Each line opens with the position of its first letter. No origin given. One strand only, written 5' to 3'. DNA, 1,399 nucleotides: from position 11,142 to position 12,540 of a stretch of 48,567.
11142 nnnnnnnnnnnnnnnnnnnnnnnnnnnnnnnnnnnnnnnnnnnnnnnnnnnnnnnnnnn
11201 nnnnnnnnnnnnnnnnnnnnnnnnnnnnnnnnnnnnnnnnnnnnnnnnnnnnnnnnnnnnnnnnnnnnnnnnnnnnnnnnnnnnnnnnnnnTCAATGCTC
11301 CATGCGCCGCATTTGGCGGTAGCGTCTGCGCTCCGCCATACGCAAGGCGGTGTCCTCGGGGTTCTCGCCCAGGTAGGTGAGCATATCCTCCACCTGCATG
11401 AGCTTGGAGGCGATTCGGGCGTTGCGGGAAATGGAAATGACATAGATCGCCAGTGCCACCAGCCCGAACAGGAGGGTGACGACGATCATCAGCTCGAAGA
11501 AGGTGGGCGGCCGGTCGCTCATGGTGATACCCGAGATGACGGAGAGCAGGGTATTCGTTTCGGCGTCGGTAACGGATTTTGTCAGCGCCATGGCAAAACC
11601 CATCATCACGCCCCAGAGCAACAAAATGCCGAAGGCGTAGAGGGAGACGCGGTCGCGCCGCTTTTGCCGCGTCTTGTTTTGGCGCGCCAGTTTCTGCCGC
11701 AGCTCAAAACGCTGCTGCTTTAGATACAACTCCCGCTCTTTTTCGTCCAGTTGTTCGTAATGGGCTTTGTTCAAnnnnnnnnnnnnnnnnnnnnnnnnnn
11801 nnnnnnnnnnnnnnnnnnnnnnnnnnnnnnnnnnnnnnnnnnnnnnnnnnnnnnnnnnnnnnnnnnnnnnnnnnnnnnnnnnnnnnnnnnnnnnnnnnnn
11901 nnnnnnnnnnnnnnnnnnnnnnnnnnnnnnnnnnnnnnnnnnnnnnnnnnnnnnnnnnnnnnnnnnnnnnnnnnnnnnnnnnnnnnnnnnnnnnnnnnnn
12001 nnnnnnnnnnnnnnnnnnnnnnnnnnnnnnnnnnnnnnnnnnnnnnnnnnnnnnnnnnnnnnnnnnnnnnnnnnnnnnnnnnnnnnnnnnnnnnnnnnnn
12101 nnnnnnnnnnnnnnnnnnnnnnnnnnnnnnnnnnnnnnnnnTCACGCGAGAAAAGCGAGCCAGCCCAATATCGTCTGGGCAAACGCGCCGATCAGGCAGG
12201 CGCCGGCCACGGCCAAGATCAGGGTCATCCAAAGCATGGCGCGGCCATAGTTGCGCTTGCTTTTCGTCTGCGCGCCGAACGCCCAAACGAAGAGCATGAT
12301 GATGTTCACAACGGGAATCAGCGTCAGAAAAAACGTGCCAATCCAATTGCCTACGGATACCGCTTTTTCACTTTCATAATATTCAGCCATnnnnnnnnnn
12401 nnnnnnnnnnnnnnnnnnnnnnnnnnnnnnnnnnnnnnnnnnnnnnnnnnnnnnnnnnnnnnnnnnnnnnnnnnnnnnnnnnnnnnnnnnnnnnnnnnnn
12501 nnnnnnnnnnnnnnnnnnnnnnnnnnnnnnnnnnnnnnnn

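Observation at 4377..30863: Heptad arrays supply stop codons and C-termini of flanking genes; some words close all three frames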

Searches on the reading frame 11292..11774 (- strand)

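Call 91: search_protein_families(library=pfam, proteins=[window:11292-11774:-])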
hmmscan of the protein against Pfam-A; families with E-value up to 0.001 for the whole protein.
window:11292-11774:- (160 aa): 1 family
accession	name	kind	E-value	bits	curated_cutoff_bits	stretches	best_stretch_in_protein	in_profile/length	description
PF09955.14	DUF2189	-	0.00081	20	26.2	0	29-115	32-121/126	Predicted integral membrane protein (DUF2189)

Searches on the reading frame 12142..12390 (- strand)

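Call 92: search_protein_families(library=pfam, proteins=[window:12142-12390:-])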
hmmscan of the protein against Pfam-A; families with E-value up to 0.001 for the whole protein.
window:12142-12390:- (82 aa): 1 family
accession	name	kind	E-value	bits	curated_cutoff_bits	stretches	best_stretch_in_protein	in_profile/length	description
PF18936.5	DUF5684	-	0.00067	20.7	27.4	1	16-63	22-63/81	Family of unknown function (DUF5684)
